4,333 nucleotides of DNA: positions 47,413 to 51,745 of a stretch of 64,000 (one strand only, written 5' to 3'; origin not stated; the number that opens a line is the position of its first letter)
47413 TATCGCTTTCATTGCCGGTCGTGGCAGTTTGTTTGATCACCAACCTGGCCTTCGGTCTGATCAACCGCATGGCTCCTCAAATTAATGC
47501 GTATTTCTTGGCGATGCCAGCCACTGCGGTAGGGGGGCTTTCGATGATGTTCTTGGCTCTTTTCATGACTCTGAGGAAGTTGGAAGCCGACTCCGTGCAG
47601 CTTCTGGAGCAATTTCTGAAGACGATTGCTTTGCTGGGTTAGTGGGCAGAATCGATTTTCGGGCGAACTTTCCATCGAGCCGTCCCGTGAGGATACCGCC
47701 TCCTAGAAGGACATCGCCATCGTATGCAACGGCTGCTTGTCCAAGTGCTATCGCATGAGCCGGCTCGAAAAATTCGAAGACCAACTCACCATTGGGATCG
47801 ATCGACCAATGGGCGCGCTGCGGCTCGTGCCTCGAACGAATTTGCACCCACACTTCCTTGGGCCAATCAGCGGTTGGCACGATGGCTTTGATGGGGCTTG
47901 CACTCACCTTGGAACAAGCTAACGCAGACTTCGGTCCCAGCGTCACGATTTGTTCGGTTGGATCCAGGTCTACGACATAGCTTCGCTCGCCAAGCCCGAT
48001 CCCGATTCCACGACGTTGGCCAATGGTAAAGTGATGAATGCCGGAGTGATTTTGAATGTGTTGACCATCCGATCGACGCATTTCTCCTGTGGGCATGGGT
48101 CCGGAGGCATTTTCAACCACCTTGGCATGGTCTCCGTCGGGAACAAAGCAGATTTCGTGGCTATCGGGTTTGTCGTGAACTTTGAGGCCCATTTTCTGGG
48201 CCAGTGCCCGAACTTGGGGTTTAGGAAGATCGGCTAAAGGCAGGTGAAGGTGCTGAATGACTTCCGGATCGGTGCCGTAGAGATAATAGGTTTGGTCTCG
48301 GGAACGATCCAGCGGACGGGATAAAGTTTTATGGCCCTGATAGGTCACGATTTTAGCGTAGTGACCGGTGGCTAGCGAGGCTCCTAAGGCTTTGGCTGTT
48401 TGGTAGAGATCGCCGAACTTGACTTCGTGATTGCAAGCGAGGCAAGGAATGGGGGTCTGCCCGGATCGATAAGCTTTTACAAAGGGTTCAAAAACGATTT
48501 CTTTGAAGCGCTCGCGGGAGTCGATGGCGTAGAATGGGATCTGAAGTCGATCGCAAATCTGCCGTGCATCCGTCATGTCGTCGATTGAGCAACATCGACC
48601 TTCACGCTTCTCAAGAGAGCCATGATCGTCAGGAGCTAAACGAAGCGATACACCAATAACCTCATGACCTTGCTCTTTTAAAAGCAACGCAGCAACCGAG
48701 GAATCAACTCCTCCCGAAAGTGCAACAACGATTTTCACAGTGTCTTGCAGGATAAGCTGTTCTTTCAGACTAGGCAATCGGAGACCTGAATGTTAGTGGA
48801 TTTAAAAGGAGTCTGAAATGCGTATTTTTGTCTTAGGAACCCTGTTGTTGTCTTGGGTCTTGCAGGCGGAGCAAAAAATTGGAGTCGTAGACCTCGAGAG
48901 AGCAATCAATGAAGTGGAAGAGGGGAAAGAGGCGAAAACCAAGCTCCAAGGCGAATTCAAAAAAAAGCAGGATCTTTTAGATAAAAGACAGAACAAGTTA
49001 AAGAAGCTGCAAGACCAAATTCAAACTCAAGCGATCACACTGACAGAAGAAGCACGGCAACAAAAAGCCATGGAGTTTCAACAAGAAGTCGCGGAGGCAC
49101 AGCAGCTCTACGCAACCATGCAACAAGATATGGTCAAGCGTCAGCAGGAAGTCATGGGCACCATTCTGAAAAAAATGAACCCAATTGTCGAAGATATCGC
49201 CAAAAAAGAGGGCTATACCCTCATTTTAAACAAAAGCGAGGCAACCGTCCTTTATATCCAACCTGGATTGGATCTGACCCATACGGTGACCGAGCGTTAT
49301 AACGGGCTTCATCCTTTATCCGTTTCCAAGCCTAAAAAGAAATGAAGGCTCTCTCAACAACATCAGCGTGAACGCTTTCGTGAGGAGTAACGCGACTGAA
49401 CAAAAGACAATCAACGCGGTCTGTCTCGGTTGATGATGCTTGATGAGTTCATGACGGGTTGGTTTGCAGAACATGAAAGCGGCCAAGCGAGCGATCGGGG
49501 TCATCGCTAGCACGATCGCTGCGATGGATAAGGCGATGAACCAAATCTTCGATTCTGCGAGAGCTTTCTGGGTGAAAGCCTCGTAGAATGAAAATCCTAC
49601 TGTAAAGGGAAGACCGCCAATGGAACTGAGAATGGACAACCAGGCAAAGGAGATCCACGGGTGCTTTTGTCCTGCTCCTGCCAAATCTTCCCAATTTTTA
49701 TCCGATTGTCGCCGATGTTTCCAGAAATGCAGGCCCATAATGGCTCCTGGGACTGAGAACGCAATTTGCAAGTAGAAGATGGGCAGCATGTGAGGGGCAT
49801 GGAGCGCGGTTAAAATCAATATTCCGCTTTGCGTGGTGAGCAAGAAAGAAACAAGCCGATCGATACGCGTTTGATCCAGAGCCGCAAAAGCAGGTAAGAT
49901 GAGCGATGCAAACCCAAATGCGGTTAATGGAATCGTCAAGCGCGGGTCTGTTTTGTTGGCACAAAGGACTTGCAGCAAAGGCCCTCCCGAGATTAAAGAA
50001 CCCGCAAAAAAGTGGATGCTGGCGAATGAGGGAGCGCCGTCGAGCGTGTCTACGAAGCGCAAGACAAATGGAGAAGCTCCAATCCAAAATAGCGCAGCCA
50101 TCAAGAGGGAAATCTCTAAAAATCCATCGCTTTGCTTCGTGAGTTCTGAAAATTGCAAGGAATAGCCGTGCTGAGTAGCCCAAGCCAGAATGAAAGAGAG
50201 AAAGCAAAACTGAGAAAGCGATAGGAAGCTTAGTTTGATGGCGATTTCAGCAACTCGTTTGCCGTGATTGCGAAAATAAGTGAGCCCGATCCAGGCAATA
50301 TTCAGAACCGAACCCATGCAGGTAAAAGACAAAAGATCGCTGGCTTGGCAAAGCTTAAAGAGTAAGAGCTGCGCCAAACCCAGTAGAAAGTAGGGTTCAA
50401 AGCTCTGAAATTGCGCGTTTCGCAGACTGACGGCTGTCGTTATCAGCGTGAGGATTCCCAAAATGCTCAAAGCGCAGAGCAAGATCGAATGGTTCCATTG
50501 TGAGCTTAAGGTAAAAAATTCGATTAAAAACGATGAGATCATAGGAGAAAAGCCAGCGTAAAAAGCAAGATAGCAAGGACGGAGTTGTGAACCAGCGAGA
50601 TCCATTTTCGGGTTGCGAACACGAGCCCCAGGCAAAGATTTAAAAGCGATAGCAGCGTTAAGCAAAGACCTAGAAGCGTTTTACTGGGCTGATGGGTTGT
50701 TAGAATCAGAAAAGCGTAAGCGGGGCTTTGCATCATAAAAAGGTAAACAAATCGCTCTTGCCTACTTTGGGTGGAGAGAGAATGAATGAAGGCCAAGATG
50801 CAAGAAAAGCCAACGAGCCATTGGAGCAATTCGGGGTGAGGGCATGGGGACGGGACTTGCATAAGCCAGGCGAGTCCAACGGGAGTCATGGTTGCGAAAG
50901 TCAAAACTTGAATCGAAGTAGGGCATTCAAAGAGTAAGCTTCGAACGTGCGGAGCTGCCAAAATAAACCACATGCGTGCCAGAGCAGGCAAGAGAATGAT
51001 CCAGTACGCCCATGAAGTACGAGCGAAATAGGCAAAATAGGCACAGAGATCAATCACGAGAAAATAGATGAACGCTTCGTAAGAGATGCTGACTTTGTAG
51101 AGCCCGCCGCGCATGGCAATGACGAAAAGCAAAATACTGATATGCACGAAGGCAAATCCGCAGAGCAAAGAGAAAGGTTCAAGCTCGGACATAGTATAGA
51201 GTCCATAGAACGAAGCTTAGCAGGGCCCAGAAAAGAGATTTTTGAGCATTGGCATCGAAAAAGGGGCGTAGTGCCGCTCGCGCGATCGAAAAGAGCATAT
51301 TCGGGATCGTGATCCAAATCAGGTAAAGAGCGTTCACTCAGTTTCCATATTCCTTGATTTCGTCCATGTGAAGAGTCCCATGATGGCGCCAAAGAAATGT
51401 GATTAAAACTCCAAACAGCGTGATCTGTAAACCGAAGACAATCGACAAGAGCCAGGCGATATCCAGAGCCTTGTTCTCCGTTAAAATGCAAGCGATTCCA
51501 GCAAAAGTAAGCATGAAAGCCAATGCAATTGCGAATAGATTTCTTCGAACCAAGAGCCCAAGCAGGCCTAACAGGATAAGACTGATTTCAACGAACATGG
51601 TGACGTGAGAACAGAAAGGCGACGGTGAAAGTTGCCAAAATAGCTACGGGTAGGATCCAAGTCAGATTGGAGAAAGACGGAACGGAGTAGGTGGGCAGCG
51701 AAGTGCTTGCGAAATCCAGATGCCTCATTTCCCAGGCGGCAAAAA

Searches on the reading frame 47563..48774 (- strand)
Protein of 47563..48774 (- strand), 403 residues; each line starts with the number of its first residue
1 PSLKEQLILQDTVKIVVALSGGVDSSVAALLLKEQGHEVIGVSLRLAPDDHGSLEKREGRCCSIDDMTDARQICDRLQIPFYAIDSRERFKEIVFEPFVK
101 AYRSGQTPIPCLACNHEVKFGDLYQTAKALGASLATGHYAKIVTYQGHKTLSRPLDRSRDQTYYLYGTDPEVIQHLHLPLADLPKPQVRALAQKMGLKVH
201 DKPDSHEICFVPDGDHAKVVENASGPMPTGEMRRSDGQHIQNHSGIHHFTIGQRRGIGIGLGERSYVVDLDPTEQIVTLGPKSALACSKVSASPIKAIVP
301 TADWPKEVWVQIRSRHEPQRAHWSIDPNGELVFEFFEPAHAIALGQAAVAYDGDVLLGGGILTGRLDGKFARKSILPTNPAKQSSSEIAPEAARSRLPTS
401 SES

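Call 69: search_protein_families(library=pfam, proteins=[window:47563-48774:-], max_evalue=0.00001)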
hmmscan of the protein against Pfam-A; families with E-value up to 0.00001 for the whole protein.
window:47563-48774:- (403 aa): 3 families
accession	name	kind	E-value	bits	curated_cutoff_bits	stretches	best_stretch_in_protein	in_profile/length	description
PF03054.22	tRNA_Me_trans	-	1.2e-69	234.4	20.6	1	14-212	2-201/202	tRNA methyl transferase HUP domain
PF20259.3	tRNA_Me_trans_M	-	8.5e-13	48.1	27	1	229-280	12-65/66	tRNA methyl transferase PRC-barrel domain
PF20258.4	tRNA_Me_trans_C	-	1.3e-12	48.3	20.6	1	295-361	9-76/77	Aminomethyltransferase beta-barrel domain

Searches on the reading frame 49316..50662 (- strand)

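Call 46: search_protein_families(library=pfam, proteins=[window:49316-50662:-], max_evalue=0.001)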
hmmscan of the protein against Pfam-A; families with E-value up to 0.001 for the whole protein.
window:49316-50662:- (448 aa): 1 family
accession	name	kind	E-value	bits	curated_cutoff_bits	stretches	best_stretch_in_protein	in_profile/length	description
PF00361.26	Proton_antipo_M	-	3.4e-09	36.8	21.5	1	111-384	5-292/294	NADH:quinone oxidoreductase/Mrp antiporter, TM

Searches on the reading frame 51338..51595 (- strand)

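Call 46: search_protein_families(library=pfam, proteins=[window:51338-51595:-], max_evalue=0.001)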
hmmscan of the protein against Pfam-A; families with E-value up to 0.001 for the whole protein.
window:51338-51595:- (85 aa): 1 family
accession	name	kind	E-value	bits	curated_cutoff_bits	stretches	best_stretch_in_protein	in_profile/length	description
PF00420.29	Oxidored_q2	-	9.8e-06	25.7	26.1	1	4-81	7-91/95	NADH-ubiquinone/plastoquinone oxidoreductase chain 4L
